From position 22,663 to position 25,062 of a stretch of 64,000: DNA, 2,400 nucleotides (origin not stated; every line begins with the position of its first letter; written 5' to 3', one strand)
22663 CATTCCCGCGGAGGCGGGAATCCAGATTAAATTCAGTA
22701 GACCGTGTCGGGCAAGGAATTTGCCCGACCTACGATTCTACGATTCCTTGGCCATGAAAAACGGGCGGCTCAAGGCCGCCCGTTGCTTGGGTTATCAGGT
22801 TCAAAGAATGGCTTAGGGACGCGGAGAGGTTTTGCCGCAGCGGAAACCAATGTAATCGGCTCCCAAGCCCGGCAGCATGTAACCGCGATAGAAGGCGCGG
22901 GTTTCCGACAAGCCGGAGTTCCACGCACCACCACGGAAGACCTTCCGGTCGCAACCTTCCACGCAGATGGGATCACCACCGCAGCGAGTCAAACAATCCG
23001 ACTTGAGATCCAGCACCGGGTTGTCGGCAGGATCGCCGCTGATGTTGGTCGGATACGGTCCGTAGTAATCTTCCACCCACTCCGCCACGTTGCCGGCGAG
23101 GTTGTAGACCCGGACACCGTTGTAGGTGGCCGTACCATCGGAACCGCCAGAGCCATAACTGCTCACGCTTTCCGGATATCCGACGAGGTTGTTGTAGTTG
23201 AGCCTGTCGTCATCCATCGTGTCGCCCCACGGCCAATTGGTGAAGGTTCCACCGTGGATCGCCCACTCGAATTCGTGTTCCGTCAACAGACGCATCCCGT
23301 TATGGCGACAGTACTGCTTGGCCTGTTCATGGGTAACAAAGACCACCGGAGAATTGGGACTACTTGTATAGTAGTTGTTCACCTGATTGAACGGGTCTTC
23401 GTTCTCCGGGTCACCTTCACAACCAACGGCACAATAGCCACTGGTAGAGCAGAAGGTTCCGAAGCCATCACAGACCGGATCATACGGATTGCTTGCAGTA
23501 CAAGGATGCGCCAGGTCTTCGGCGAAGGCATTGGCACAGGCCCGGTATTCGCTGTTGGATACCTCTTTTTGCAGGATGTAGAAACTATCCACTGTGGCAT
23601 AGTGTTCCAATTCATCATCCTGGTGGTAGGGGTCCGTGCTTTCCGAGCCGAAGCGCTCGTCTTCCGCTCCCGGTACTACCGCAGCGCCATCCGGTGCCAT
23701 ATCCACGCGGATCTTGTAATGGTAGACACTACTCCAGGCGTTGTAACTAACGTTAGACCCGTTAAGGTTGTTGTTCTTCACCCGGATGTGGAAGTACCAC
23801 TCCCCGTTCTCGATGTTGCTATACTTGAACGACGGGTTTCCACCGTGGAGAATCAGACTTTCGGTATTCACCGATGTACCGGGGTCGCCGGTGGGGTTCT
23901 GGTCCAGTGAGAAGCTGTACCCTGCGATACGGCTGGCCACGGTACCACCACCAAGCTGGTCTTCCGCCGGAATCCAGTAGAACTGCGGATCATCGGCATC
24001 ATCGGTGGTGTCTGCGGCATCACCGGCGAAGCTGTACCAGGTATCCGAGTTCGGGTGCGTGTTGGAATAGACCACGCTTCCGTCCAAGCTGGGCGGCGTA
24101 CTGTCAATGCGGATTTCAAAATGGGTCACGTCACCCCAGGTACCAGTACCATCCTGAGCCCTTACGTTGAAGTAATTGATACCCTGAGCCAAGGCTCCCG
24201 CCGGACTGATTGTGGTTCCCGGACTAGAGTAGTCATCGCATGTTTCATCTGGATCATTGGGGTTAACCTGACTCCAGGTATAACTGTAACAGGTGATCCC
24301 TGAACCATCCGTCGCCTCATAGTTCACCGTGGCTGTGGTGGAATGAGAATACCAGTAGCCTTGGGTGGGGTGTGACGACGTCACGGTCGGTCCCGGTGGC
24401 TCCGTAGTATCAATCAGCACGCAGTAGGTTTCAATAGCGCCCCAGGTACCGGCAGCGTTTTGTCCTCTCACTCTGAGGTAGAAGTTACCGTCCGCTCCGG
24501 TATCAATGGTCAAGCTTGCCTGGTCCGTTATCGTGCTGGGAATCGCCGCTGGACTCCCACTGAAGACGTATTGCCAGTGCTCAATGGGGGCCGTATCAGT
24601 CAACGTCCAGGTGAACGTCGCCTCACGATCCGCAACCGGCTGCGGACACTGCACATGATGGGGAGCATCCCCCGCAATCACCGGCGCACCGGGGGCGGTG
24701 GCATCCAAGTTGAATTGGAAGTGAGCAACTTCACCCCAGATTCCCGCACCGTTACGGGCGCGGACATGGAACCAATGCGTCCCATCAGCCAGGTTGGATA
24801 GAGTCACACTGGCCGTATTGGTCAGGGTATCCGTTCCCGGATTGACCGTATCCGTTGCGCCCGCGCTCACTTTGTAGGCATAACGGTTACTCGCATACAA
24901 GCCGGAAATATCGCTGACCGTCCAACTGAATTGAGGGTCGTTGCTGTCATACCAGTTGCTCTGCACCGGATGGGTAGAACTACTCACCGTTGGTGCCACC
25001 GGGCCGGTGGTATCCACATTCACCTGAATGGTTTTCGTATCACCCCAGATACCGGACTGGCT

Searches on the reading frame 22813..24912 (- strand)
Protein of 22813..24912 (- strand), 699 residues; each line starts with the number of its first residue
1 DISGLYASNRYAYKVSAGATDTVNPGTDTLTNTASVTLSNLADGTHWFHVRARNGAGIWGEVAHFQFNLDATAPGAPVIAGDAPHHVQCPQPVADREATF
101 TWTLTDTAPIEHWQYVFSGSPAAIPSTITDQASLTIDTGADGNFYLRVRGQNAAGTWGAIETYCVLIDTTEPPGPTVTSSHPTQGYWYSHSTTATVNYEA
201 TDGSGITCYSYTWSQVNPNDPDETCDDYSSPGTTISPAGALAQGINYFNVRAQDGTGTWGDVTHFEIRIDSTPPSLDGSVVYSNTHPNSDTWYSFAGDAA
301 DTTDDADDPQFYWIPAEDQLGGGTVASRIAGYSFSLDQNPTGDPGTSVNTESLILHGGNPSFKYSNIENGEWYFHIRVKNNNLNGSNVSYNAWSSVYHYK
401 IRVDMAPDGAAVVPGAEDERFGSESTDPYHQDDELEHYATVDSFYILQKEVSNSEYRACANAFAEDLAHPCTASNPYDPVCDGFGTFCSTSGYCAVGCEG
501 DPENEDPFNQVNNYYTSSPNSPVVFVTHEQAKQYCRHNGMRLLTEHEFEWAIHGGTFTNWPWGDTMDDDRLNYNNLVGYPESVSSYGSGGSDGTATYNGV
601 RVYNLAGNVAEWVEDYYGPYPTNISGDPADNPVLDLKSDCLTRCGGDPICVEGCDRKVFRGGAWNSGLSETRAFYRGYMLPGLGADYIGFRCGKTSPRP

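Call 7: search_protein_families(library=pfam, proteins=[window:22813-24912:-], max_evalue=0.001)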
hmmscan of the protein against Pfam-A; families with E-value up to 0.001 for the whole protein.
window:22813-24912:- (699 aa): 3 families
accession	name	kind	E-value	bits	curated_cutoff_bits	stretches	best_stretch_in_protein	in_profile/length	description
PF03781.23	FGE-sulfatase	-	1.2e-26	94.4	23.3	1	421-692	15-253/255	Sulfatase-modifying factor enzyme 1-like domain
PF07495.19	Y_Y_Y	-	1.3e-08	35.1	26.6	0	9-66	8-59/65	Y_Y_Y domain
PF24421.1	Ig_J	-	0.00022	21.7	29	0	29-71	61-103/104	Tip attachment protein J, Ig-like domain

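Call 10: search_protein_families(library=ncbifam, proteins=[window:22813-24912:-], max_evalue=0.01)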
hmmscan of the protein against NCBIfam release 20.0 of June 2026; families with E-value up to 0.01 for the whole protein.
window:22813-24912:- (699 aa): 7 families
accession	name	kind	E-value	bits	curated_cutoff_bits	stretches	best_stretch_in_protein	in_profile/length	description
TIGR03525.2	GldK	equivalog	1.4e-18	67.4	350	2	522-694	221-405/408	T9SS ring complex lipoprotein PorK/GldK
NF041186.1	SenA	equivalog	1.2e-11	44.6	420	1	515-622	265-327/382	selenoneine synthase SenA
TIGR03440.2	egtB_TIGR03440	equivalog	1e-09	38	360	1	515-622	268-357/413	ergothioneine biosynthesis protein EgtB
TIGR03530.1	GldJ_short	equivalog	9.9e-06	24.7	382.9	0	598-693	298-389/396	gliding motility lipoprotein GldJ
NF051459.1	pyoverdine_PvdO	equivalog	2.1e-05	23.7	500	1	505-692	102-276/280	dihydropyoverdine dehydrogenase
NF045619.1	adhes_GNV_Cterm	subfamily_domain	0.0018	17.5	180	0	24-189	214-369/458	BapA/Bap/LapF family large adhesin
TIGR03524.1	GldJ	equivalog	0.0044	15.7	458.2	0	597-620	345-368/559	gliding motility lipoprotein GldJ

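Call 64: search_protein_families(library=padloc, proteins=[window:22813-24912:-], max_evalue=0.001)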
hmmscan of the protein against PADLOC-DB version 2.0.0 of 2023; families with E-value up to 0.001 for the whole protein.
window:22813-24912:- (699 aa): 0 families

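Call 65: search_protein_families(library=phrogs, proteins=[window:22813-24912:-], max_evalue=0.001)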
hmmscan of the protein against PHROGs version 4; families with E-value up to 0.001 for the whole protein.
window:22813-24912:- (699 aa): 2 families
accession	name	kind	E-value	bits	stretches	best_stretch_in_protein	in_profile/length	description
phrog_18508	-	other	6.1e-18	66.1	1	421-692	29-260/266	kinase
phrog_11157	-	unknown function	2.8e-09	35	1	32-304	2109-2401/3825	-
